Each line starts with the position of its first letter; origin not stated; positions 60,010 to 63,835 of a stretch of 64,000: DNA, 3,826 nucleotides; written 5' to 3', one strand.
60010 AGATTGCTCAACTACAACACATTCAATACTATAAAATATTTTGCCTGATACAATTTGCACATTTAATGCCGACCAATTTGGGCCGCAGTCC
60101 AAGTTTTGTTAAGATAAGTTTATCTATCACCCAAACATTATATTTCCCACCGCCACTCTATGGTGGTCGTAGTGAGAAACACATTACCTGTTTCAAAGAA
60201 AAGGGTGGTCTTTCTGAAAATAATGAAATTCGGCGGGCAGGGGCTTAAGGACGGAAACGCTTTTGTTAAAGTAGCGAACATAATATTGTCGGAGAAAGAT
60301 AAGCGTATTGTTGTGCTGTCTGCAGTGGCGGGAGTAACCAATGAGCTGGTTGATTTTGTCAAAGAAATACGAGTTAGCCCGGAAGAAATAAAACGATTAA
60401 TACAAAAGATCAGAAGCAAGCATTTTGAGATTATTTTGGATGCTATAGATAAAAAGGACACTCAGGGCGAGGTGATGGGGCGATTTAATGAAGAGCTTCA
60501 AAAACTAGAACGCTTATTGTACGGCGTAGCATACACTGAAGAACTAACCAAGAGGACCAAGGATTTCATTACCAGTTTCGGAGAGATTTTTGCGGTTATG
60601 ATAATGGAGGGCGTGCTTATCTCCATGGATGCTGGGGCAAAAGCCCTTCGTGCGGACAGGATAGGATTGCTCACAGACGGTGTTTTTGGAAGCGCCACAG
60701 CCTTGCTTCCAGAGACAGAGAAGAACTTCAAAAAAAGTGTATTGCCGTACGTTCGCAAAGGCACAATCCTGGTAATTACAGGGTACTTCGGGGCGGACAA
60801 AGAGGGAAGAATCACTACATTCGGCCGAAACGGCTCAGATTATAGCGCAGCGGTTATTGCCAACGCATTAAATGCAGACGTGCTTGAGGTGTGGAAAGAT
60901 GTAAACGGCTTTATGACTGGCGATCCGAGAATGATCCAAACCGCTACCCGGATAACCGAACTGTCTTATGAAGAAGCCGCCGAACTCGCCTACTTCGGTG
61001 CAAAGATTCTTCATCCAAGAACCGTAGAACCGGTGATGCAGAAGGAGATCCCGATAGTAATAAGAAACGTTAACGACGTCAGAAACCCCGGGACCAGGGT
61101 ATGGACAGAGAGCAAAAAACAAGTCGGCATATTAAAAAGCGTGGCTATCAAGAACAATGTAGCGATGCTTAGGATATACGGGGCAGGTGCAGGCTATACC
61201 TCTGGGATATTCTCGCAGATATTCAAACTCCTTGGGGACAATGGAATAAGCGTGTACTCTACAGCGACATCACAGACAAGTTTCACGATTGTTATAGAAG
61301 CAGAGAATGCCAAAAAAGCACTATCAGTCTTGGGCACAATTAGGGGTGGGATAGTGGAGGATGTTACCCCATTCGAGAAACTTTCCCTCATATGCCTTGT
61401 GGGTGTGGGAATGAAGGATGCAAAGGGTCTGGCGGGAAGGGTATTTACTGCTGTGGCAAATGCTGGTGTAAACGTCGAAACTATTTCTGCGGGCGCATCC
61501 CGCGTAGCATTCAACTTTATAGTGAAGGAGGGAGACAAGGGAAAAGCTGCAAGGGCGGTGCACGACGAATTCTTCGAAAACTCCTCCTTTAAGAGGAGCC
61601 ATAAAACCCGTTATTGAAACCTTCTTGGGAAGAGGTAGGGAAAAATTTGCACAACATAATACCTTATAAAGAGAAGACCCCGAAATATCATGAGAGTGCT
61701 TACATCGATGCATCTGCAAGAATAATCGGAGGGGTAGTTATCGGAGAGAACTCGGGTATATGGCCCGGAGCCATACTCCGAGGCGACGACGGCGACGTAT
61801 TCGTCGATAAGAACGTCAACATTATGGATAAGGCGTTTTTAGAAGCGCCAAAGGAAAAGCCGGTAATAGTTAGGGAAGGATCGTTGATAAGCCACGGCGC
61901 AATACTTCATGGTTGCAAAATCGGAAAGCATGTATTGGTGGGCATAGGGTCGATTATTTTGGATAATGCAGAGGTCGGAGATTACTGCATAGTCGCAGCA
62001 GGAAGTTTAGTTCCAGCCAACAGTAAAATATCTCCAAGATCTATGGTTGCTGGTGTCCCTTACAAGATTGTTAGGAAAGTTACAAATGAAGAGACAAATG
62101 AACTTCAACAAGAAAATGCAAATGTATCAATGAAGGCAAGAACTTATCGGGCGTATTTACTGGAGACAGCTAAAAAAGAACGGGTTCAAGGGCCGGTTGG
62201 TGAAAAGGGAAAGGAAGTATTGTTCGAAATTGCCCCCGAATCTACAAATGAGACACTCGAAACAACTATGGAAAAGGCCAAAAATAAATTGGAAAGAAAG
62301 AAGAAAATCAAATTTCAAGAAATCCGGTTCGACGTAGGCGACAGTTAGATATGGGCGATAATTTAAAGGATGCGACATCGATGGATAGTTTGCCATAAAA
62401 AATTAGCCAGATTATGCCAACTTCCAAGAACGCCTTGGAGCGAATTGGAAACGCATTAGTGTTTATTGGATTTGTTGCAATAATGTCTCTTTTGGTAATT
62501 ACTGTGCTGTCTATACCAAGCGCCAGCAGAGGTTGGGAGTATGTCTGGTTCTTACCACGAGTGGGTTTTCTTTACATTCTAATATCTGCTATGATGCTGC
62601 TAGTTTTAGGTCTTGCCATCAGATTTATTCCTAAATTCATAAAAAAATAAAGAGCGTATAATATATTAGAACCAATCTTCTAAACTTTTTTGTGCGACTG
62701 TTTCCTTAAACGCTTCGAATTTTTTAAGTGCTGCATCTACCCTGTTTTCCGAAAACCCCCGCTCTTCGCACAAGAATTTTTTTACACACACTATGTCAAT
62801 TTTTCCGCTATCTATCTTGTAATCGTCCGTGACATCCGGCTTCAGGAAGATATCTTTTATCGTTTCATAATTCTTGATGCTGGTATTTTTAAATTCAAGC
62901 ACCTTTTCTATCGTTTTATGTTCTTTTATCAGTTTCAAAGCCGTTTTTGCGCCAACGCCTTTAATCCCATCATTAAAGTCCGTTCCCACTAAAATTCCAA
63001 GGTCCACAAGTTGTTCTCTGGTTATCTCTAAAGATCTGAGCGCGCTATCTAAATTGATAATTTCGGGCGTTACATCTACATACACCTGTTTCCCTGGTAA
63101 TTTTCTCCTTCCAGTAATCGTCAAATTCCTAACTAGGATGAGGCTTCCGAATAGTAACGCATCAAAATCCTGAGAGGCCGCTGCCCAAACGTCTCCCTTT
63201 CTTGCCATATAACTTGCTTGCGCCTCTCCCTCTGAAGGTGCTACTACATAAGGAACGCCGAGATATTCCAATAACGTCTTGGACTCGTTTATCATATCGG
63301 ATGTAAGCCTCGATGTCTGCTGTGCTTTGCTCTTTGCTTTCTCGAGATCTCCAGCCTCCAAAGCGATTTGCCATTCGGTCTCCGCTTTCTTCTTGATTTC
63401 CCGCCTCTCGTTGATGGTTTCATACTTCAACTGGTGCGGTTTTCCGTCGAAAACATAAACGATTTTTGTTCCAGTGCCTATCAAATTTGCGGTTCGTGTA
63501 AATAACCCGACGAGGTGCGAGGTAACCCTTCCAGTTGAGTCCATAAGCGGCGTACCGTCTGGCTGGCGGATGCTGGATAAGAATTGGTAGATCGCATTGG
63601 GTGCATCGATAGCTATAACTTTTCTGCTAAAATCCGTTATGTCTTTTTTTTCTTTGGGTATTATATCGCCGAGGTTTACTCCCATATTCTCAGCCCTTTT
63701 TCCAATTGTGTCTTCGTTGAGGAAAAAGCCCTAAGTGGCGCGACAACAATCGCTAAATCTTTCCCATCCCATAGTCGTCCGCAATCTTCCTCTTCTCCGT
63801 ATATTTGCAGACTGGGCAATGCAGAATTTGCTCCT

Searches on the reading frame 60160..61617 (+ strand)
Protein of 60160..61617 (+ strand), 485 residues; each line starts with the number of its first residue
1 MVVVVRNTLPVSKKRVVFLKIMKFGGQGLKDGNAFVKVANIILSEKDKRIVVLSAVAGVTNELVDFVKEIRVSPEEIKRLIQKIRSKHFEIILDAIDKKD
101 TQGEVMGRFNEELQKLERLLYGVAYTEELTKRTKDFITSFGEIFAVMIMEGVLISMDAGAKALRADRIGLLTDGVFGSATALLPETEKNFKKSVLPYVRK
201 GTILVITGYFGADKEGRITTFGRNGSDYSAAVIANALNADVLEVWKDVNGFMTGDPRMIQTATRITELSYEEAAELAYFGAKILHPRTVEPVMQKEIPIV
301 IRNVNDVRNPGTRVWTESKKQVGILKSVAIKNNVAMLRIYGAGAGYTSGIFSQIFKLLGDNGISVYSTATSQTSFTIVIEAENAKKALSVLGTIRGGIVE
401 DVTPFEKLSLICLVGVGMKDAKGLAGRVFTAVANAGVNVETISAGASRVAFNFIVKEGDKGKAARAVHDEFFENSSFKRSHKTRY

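Call 56: search_protein_families(library=pfam, proteins=[window:60160-61617:+], max_evalue=0.00001)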
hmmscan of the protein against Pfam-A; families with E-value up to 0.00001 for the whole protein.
window:60160-61617:+ (485 aa): 4 families
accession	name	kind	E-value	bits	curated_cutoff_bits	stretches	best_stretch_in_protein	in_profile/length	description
PF00696.33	AA_kinase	-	4.2e-40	138.4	24.9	1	20-303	3-234/234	Amino acid kinase family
PF22468.2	ACT_9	-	2e-27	95.1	27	2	411-471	1-61/61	ACT domain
PF13840.12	ACT_7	-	7.5e-14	51.8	27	1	331-391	3-63/65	ACT domain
PF01842.31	ACT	-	3.9e-10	39.7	27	1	414-459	3-50/66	ACT domain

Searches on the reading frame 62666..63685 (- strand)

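Call 56: search_protein_families(library=pfam, proteins=[window:62666-63685:-], max_evalue=0.00001)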
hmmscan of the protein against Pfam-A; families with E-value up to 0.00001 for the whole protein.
window:62666-63685:- (339 aa): 3 families
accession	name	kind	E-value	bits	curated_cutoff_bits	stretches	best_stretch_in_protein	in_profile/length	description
PF00867.23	XPG_I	-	4.5e-27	94.7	24.9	1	143-236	1-89/89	XPG I-region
PF00752.23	XPG_N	-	1.9e-16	60.8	22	1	13-100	18-100/101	XPG N-terminal domain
PF01367.25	5_3_exonuc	-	1.4e-07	32.3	40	1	222-267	2-49/97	5'-3' exonuclease, C-terminal SAM fold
